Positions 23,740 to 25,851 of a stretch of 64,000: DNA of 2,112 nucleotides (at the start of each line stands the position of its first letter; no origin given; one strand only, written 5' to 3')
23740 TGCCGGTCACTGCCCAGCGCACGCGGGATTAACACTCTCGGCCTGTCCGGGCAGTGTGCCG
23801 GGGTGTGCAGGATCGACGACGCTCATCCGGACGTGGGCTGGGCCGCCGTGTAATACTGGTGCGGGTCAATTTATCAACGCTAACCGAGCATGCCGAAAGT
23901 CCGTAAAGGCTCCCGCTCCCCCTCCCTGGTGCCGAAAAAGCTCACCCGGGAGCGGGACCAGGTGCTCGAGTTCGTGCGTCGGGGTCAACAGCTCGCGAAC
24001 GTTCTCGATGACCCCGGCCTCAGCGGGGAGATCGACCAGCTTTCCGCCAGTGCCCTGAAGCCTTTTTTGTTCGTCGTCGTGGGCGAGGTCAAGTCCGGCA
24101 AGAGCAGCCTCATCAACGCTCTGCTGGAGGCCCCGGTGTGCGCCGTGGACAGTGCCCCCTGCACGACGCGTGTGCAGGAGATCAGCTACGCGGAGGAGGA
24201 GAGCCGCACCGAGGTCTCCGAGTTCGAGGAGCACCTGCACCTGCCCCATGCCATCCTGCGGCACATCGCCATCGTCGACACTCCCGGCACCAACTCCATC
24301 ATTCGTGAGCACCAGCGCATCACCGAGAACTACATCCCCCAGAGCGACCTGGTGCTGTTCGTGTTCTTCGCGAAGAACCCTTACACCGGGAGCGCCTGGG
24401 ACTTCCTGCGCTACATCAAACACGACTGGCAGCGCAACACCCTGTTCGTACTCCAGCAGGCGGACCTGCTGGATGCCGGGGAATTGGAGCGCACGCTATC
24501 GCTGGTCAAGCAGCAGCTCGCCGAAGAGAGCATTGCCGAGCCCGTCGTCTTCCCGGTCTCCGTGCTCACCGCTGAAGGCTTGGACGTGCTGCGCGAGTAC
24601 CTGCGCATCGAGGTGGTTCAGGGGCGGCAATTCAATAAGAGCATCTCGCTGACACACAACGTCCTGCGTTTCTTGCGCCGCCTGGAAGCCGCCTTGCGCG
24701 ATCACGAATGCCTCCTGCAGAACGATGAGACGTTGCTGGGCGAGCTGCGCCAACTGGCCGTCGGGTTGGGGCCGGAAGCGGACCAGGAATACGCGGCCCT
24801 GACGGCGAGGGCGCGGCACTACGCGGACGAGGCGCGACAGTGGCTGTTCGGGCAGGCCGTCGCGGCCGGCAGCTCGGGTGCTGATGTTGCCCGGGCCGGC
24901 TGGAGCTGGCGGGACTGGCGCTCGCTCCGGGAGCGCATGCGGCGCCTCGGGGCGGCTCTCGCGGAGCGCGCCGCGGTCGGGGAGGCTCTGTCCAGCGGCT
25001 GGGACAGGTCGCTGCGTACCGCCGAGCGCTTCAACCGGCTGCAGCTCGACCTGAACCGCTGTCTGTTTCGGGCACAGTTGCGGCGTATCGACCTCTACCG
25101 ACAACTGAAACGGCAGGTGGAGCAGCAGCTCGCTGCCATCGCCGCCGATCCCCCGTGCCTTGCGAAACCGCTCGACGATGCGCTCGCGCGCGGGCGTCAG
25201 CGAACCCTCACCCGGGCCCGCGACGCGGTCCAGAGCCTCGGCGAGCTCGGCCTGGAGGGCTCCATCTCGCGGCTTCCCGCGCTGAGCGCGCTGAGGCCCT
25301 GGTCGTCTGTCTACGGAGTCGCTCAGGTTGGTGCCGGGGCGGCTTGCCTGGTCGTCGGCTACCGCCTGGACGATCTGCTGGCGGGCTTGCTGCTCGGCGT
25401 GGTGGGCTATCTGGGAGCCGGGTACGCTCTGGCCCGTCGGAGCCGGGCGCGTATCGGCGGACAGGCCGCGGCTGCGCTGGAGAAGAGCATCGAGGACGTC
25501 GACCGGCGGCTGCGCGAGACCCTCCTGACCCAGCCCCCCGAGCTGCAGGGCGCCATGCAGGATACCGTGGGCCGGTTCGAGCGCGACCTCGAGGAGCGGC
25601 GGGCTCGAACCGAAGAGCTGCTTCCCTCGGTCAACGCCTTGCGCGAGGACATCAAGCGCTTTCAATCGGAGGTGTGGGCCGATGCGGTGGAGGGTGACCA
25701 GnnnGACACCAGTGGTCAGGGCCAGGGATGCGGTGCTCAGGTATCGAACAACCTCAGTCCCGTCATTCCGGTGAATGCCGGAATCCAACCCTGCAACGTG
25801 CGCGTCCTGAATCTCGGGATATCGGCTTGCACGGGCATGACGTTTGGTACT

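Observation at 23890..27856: Tandem bacterial dynamin-like GTPase pair with a ~440-bp gene-conversion tract homogenising the G domains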

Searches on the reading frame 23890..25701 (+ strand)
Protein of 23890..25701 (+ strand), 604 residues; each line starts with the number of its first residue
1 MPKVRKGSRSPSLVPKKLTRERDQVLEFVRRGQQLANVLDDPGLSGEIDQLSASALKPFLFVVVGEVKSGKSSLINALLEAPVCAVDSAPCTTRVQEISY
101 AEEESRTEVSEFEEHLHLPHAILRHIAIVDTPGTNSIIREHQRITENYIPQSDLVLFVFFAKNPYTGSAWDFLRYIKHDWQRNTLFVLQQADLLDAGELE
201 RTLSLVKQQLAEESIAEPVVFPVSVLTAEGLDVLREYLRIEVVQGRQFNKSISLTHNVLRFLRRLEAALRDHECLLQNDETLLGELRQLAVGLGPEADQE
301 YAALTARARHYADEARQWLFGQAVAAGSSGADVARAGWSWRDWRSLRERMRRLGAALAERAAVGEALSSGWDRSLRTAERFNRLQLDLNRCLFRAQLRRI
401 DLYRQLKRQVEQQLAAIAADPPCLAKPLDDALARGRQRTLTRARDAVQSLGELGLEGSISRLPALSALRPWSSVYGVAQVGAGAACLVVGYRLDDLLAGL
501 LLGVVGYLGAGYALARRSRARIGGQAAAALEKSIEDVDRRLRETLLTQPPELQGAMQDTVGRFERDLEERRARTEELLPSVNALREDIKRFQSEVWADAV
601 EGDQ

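Call 6: search_protein_families(library=pfam, proteins=[window:23890-25701:+], max_evalue=0.01)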
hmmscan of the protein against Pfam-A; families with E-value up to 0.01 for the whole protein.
window:23890-25701:+ (604 aa): 7 families
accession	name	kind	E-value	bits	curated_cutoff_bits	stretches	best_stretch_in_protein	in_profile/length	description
PF00350.29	Dynamin_N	-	1.8e-22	80.5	27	2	62-114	2-57/168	Dynamin family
PF01926.29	MMR_HSR1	-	3.3e-11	43.7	21.9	1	62-188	3-111/113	50S ribosome-binding GTPase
PF00009.33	GTP_EFTU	-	8.3e-08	32.5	26.5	1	61-237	6-181/188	Elongation factor Tu GTP binding domain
PF03193.22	RsgA_GTPase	-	0.00037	20.8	30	0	54-136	102-170/174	RsgA GTPase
PF00735.24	Septin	-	0.00055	19.7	26.2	1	59-134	5-72/280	Septin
PF02421.24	FeoB_N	-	0.0067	16.4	27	0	62-82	4-24/156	Ferrous iron transport protein B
PF10662.15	PduV-EutP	-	0.0098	16.1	21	0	127-239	39-142/143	Ethanolamine utilisation - propanediol utilisation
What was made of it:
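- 23890..25704 (+): Gene A: 604-aa bacterial dynamin-like protein (A-type paralogue; = P0001). Pfam Dynamin_N 80.5 bits against a cut-off of 27 (call 6).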

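Call 7: search_protein_families(library=ncbifam, proteins=[window:23890-25701:+], max_evalue=0.01)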
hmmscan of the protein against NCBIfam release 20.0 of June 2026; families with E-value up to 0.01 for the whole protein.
window:23890-25701:+ (604 aa): 15 families
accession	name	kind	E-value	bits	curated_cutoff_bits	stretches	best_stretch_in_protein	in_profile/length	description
NF052648.1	DynmDynABac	equivalog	5.4e-11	41.1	1600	1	101-224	745-872/1187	dynamin GTPase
NF000908.1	PRK00089.1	equivalog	4.9e-10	39.2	237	2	126-261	53-186/291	GTPase Era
TIGR00231.1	small_GTP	domain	1.5e-09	37.8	42.5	1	62-238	7-162/164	GTP-binding protein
TIGR03594.1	GTPase_EngA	equivalog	3.6e-07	29.5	306.7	1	57-94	174-211/432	ribosome biogenesis GTPase Der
TIGR00450.1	mnmE_trmE_thdF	equivalog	5.2e-07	29.1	252.6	1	55-211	206-346/446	tRNA uridine-5-carboxymethylaminomethyl(34) synthesis GTPase MnmE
NF041922.1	DLP_LeoA_gen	subfamily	2.7e-06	26.7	325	1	25-203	16-188/532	LeoA/HP0731 family dynamin-like GTPase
TIGR03596.1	GTPase_YlqF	equivalog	6.5e-06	25.7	208.2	1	57-98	117-158/276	ribosome biogenesis GTPase YlqF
TIGR03598.1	GTPase_YsxC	equivalog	1.1e-05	25.3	124.45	0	135-238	81-185/186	ribosome biogenesis GTP-binding protein YihA/YsxC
NF003661.0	PRK05291.1-3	equivalog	3.2e-05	23.5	380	1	59-94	217-252/448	tRNA uridine-5-carboxymethylaminomethyl(34) synthesis GTPase MnmE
NF049994.1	slr1306_fam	domain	0.00011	20.9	490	1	125-220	139-232/470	slr1306 family protein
NF009381.0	PRK12740.1-5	subfamily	0.00012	20.6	583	1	62-225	13-167/692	elongation factor G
TIGR03918.1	GTP_HydF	equivalog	0.00053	18.9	325.55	1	62-197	11-131/392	[FeFe] hydrogenase H-cluster maturation GTPase HydF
NF009379.0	PRK12740.1-3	equivalog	0.0011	17.7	513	1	60-176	10-121/674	elongation factor G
TIGR00436.1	era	equivalog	0.0013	18.1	116.25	0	63-96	5-38/270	GTPase Era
NF009891.0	PRK13351.1-1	equivalog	0.0017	17.1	597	1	62-215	13-159/681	elongation factor G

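Call 8: find_related_loci(query=window:23890-25701:+, collection=genome_contigs, flank=6000)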
Query window:23890-25701:+ (604 aa) in genome_contigs; peptide patterns used: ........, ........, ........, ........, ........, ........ (x = any residue, [..] = any of these).
210 stretches matched a pattern; 4 encode a relative of the query (tblastn E <= 1e-3); 4 distinct loci.
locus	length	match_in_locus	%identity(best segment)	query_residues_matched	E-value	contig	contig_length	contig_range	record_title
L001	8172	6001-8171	65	1-602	0e+0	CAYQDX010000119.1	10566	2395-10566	MAG TPA_asm: uncultured Ectothiorhodospiraceae bacterium isolate SRP214966_co3_379 genome assembly, contig: NODE_10465_l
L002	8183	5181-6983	55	1-601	0e+0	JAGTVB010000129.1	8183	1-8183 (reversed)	MAG: Gammaproteobacteria bacterium isolate SH-MAG129 SH-MAG129_contig_000129, whole genome shotgun sequence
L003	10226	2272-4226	49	1-595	4e-171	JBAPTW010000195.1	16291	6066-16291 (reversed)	MAG: Gammaproteobacteria bacterium isolate MFD01233_ilm_asm_bin41 k127_129246, whole genome shotgun sequence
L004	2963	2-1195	37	173-594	6e-72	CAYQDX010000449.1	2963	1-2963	MAG TPA_asm: uncultured Ectothiorhodospiraceae bacterium isolate SRP214966_co3_379 genome assembly, contig: NODE_78913_l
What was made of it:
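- Tried and rejected: Relatives are labelled Ectothiorhodospiraceae or Gammaproteobacteria MAGs (call 8).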

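Call 15: find_homologous_proteins(query=window:23890-25701:+, max_evalue=1e-30)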
Query window:23890-25701:+ (604 aa): 2152 proteins with E <= 1e-30 among 8000 candidates; the best 120 are listed.
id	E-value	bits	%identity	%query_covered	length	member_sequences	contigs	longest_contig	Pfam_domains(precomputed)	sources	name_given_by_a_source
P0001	0.0e+0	1319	100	100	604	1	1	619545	PF01926.30,PF00350.30,PF00009.34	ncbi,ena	-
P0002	0.0e+0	1059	81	100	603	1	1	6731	PF01926.30,PF00350.30,PF00009.34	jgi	jgi:small GTP-binding protein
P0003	7.5e-249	845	73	84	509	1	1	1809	PF00350.30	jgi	jgi:hypothetical protein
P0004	7.8e-243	825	66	100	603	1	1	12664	PF01926.30,PF00350.30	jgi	jgi:ribosome biogenesis GTPase A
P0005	1.4e-219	749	61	100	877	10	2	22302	PF01926.30,PF00350.30,PF00009.34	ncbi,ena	-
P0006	1.3e-215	736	59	100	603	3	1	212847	PF01926.30,PF00350.30,PF00009.34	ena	-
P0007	1.1e-212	726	58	100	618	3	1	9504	PF01926.30,PF00350.30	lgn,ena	-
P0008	1.2e-212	726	66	86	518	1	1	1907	PF00350.30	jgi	jgi:hypothetical protein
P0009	1.0e-198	680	56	100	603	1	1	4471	PF01926.30,PF00350.30,PF00009.34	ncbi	-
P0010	2.5e-194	665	55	98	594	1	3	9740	PF01926.30,PF00350.30,PF00009.34,PF10662.16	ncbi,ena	-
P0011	7.2e-194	664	55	100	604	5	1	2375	PF01926.30,PF00350.30,PF00009.34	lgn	-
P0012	2.1e-190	652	53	100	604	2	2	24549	PF01926.30,PF00350.30,PF00009.34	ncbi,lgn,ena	ncbi:MAG: dynamin family protein [Gammaproteobacteria bacterium]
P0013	4.1e-189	648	53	100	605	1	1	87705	PF01926.30,PF00350.30,PF00009.34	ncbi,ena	-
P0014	1.2e-182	627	52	97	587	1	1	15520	PF01926.30,PF00350.30,PF00009.34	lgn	-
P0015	6.3e-179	614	51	99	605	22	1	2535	PF01926.30,PF00350.30,PF00009.34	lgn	-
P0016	2.3e-174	599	56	90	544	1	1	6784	PF01926.30,PF00350.30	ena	-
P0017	1.3e-170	587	50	98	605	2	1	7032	PF01926.30,PF00350.30,PF00009.34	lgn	-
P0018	9.9e-168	578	52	98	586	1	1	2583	PF01926.30,PF00350.30,PF00009.34,PF03193.23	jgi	jgi:ribosome biogenesis GTPase A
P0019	2.3e-165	570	51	98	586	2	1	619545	PF01926.30,PF00350.30,PF00009.34,PF03193.23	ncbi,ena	-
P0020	1.7e-164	567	49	100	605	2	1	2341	PF01926.30,PF00350.30,PF00009.34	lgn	-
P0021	3.0e-162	559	50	98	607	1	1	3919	PF01926.30,PF00350.30,PF00009.34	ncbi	ncbi:hypothetical protein CCP4SC76_5170002 [Gammaproteobacteria bacterium]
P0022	7.4e-162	558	49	100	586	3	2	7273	PF01926.30,PF00350.30,PF00009.34,PF03193.23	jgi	-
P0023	1.1e-161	558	49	99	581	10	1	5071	PF01926.30,PF00350.30,PF00009.34,PF03193.23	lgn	-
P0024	5.7e-161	555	49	100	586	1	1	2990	PF01926.30,PF00350.30,PF00009.34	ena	-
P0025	1.8e-159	550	48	98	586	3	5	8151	PF01926.30,PF00350.30,PF00009.34,PF03193.23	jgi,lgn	-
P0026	3.5e-159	549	50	99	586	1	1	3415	PF01926.30,PF00350.30,PF00009.34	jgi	jgi:ribosome biogenesis GTPase A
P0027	2.0e-158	547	48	98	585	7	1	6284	PF01926.30,PF00350.30,PF00009.34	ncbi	-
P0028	2.2e-158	547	49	99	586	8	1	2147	PF01926.30,PF00350.30,PF00009.34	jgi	jgi:ribosome biogenesis GTPase A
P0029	1.1e-157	544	48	98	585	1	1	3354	PF01926.30,PF00350.30,PF00009.34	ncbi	-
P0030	1.1e-157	544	48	98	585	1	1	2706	PF01926.30,PF00350.30,PF00009.34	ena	-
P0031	1.1e-157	544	48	98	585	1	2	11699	PF01926.30,PF00350.30,PF00009.34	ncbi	-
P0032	2.7e-156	540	49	99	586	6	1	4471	PF01926.30,PF00350.30,PF00009.34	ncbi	-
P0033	3.7e-156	539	47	99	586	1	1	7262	PF01926.30,PF00350.30,PF00009.34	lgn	-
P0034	5.0e-155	536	48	99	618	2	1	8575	PF01926.30,PF00350.30,PF00009.34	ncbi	ncbi:MAG: dynamin family protein [Pseudomonadota bacterium]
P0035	5.4e-155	535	49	99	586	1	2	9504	PF01926.30,PF00350.30,PF00009.34,PF03193.23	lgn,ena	-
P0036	1.4e-154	534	48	100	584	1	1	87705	PF01926.30,PF00350.30,PF00009.34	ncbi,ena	-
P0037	6.9e-154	532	47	99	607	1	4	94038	PF01926.30,PF00350.30,PF00009.34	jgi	jgi:ribosome biogenesis GTPase A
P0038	7.8e-154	532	48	100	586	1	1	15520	PF01926.30,PF00350.30,PF00009.34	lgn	-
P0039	8.4e-153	528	47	99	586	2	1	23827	PF01926.30,PF00350.30,PF00009.34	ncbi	ncbi:MAG: dynamin family protein [Gammaproteobacteria bacterium]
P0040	1.2e-152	528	48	100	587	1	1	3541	PF01926.30,PF00350.30,PF00009.34,PF03193.23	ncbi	-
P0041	1.5e-152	527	47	99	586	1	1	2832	PF01926.30,PF00350.30,PF00009.34,PF03193.23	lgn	-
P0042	6.6e-150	519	47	98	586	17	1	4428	PF01926.30,PF00350.30,PF00009.34,PF03193.23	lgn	-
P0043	1.8e-149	517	49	93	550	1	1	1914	PF01926.30,PF00350.30,PF00009.34,PF03193.23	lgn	-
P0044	1.5e-147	511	47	98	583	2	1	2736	PF01926.30,PF00350.30,PF00009.34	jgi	jgi:ribosome biogenesis GTPase A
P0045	1.1e-146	508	47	97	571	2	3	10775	PF01926.30,PF00350.30,PF00009.34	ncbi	ncbi:MAG: dynamin family protein [Pseudomonadota bacterium]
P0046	1.3e-137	478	49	89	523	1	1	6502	PF01926.30,PF00350.30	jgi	jgi:GTP-binding protein EngB required for normal cell division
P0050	8.9e-61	224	33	87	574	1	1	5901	PF01926.30,PF00350.30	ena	-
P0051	1.5e-60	224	32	96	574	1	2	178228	PF01926.30,PF00350.30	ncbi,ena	-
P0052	1.8e-60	223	33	87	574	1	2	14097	PF01926.30,PF00350.30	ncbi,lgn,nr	ncbi:MAG: dynamin family protein [Desulfobacterales bacterium]|nr:dynamin family protein [Desulfobac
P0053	3.0e-60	223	33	88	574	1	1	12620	PF01926.30,PF00350.30,PF03193.23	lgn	-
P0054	4.6e-60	222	32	85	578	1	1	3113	PF01926.30,PF00350.30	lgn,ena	-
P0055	6.3e-60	222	38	49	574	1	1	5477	PF01926.30,PF00350.30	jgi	jgi:ribosome biogenesis GTPase A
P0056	2.2e-59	220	34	87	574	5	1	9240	PF01926.30,PF00350.30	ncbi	-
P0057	3.3e-59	219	32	97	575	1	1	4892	PF01926.30,PF00350.30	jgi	jgi:GTPase Era involved in 16S rRNA processing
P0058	6.1e-59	218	42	45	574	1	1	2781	PF01926.30,PF00350.30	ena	-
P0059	6.9e-59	218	33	87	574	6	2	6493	PF01926.30,PF00350.30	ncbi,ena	-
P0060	8.0e-59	218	42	45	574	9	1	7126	PF01926.30,PF00350.30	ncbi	-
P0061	1.2e-58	217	41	45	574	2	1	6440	PF01926.30,PF00350.30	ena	-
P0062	2.2e-58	217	33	87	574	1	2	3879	PF01926.30,PF00350.30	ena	-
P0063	2.5e-58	216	39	47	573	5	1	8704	PF01926.30,PF00350.30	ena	-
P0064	2.9e-58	216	37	47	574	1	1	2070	PF01926.30,PF00350.30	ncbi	-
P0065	4.4e-58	216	45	40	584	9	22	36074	PF01926.30,PF00350.30,PF03193.23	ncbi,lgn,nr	ncbi:MAG: dynamin family protein [Calditrichaceae bacterium]|nr:dynamin family protein [Calditrichia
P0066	7.6e-58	215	40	49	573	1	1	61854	PF01926.30,PF00350.30,PF00009.34,PF03193.23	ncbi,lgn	-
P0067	7.7e-58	215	38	47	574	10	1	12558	PF01926.30,PF00350.30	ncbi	-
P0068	8.3e-58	215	37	50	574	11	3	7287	PF01926.30,PF00350.30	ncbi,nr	ncbi:MAG: dynamin family protein [Desulfobacterales bacterium]|nr:dynamin family protein [Desulfobac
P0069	9.1e-58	214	39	50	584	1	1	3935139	PF01926.30,PF00350.30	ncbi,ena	-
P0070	9.2e-58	214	42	43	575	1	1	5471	PF01926.30,PF00350.30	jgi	-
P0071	9.8e-58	214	41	49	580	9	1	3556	PF01926.30,PF00350.30,PF03193.23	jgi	jgi:ribosome biogenesis GTPase A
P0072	1.1e-57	214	42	44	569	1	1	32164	PF01926.30,PF00350.30,PF02421.25,PF00009.34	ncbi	ncbi:MAG: dynamin family protein [Bacteroidia bacterium]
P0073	1.5e-57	214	44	42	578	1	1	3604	PF01926.30,PF00350.30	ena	-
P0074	1.9e-57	213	32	87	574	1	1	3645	PF01926.30,PF00350.30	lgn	-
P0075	2.5e-57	213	30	87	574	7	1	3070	PF01926.30,PF00350.30,PF04548.23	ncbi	ncbi:MAG: dynamin family protein [Desulfobacterales bacterium]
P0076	2.7e-57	213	31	94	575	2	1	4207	PF01926.30,PF00350.30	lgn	-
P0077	3.1e-57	213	45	40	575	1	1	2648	PF01926.30,PF00350.30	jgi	-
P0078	3.6e-57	213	41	43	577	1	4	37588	PF01926.30,PF00350.30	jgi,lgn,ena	jgi:ribosome biogenesis GTPase A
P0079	5.5e-57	212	41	43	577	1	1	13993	PF01926.30,PF00350.30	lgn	-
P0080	6.9e-57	212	44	41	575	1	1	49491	PF01926.30,PF00350.30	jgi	jgi:predicted GTPase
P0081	7.8e-57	211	40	46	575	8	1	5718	PF01926.30,PF00350.30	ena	-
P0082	9.2e-57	211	43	46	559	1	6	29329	PF01926.30,PF00350.30,PF00009.34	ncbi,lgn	-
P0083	1.0e-56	211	39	45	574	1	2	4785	PF01926.30,PF00350.30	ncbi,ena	-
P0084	1.1e-56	211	32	85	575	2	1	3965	PF01926.30,PF00350.30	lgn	-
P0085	1.2e-56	211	39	45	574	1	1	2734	PF01926.30,PF00350.30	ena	-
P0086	1.7e-56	210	43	43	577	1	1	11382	PF01926.30,PF00350.30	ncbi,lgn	ncbi:MAG: dynamin family protein [Elainellaceae cyanobacterium]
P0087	1.7e-56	210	43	42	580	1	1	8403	PF01926.30,PF00350.30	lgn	-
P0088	1.9e-56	210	42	46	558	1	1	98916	PF01926.30,PF00350.30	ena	-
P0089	2.0e-56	210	41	45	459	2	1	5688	PF01926.30,PF00350.30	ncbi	ncbi:MAG: dynamin family protein, partial [Desulfobacterales bacterium]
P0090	2.1e-56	210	40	46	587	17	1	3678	PF01926.30,PF00350.30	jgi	-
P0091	2.4e-56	210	42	43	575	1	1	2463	PF01926.30,PF00350.30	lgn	-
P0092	2.4e-56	210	32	81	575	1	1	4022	PF01926.30,PF00350.30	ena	-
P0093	2.5e-56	210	43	42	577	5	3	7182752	PF01926.30,PF00350.30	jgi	jgi:GTPase SAR1 family protein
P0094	2.6e-56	210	47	40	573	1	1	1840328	PF01926.30,PF00350.30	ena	-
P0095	2.7e-56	210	37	47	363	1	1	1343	PF01926.30,PF00350.30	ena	-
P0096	3.0e-56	209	32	84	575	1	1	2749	PF01926.30,PF00350.30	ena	-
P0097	3.0e-56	209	41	43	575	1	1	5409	PF01926.30,PF00350.30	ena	-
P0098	3.1e-56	209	39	45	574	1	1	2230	PF01926.30,PF00350.30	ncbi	-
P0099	3.2e-56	209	43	39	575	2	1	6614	PF01926.30,PF00350.30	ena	-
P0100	3.4e-56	209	37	58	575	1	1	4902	PF01926.30,PF00350.30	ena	-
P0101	3.8e-56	209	30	95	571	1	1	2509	PF01926.30,PF00350.30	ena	-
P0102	3.9e-56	209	32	84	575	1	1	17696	PF01926.30,PF00350.30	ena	-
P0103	4.1e-56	209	43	42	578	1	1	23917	PF01926.30,PF00350.30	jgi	jgi:GTPase SAR1 family protein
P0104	4.1e-56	209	42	44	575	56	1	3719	PF01926.30,PF00350.30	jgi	jgi:GTPase SAR1 family protein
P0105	5.2e-56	209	39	49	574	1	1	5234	PF01926.30,PF00350.30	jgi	jgi:predicted GTPase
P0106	5.2e-56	209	48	37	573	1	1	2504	PF01926.30,PF00350.30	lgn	-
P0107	5.3e-56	209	48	36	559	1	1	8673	PF01926.30,PF00350.30,PF00009.34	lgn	-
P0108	5.6e-56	209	43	41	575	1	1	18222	PF01926.30,PF00350.30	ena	-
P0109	5.8e-56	209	39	46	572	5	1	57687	PF01926.30,PF00350.30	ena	-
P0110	7.0e-56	208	30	97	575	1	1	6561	PF01926.30,PF00350.30,PF03193.23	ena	-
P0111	7.2e-56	208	29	97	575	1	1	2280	PF01926.30,PF00350.30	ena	-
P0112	7.8e-56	208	41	48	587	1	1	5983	PF01926.30,PF00350.30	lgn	-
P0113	7.9e-56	208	39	45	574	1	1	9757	PF01926.30,PF00350.30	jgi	jgi:ribosome biogenesis GTPase A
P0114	8.0e-56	208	44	39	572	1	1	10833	PF01926.30,PF00350.30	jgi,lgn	-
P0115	8.7e-56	208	32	84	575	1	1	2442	PF01926.30,PF00350.30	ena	-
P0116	9.8e-56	208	48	38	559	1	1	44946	PF01926.30,PF00350.30,PF00009.34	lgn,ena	-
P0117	9.8e-56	208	31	97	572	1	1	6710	PF01926.30,PF00350.30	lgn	-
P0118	1.0e-55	208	32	84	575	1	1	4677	PF01926.30,PF00350.30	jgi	-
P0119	1.1e-55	208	32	84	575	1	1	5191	PF01926.30,PF00350.30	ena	-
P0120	1.1e-55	208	44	43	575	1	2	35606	PF01926.30,PF00350.30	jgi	jgi:GTPase SAR1 family protein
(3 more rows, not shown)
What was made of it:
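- The source is probably a metagenome-derived contig (relatives are all MAGs or metagenomes; calls 8, 15). The contig is 619 kb (call 15).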

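Call 16: find_encoding_contigs(protein=P0001, flank=3000, max_places=2)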
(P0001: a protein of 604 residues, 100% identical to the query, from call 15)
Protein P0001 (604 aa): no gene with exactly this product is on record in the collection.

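Call 17: find_encoding_contigs(protein=P0002, flank=6000, max_places=2)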
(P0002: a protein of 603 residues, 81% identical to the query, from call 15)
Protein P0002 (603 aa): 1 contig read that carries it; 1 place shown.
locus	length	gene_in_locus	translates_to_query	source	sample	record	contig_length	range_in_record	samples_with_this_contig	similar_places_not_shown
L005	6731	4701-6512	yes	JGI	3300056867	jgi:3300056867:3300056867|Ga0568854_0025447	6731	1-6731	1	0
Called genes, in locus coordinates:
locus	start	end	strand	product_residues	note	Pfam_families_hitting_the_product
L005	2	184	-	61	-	?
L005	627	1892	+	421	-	PF00078:RVT_1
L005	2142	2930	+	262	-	PF12973:Cupin_7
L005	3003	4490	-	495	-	PF00111:Fer2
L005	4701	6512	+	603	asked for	PF00009:GTP_EFTU, PF00350:Dynamin_N, PF01926:MMR_HSR1, PF00350:Dynamin_N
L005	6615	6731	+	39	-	?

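Call 18: find_encoding_contigs(protein=P0004, flank=5000, max_places=1)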
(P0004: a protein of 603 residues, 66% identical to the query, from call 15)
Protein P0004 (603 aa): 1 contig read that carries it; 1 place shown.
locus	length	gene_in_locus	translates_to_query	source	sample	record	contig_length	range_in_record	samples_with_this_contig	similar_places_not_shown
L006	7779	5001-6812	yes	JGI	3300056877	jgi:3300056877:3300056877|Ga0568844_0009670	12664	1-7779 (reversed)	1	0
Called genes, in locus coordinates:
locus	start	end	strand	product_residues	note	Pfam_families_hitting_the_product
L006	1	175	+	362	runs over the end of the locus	PF02628:COX15-CtaA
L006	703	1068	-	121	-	-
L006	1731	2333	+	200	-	-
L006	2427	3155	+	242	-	PF17803:Cadherin_4, PF17892:Cadherin_5, PF17963:Big_9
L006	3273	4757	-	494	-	PF00111:Fer2, PF00175:NAD_binding_1 (weak)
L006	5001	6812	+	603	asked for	PF00350:Dynamin_N, PF01926:MMR_HSR1, PF00350:Dynamin_N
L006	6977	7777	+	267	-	?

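Call 19: find_encoding_contigs(protein=P0005, flank=5000, max_places=1)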
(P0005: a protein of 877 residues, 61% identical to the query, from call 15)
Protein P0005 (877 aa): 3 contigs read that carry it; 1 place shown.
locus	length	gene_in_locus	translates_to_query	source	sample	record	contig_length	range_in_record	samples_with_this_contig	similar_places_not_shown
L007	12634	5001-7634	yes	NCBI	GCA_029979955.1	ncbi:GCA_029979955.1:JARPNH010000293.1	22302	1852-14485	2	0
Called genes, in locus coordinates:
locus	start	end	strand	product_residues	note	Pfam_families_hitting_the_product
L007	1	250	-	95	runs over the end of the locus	PF13244:MbhD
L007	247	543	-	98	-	PF03334:PhaG_MnhG_YufB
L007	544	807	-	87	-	PF04066:MrpF_PhaF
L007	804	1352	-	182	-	PF01899:MNHE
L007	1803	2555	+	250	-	PF04367:DUF502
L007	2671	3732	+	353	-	PF10095:DUF2333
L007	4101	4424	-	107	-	PF14333:DUF4389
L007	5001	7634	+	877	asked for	PF00009:GTP_EFTU (weak), PF00350:Dynamin_N, PF01926:MMR_HSR1, PF00350:Dynamin_N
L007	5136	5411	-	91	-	-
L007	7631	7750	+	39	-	-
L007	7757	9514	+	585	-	PF00009:GTP_EFTU (weak), PF00350:Dynamin_N, PF01926:MMR_HSR1, PF00350:Dynamin_N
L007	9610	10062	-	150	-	PF04940:BLUF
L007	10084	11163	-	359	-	PF01590:GAF, PF13185:GAF_2, PF00990:GGDEF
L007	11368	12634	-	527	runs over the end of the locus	-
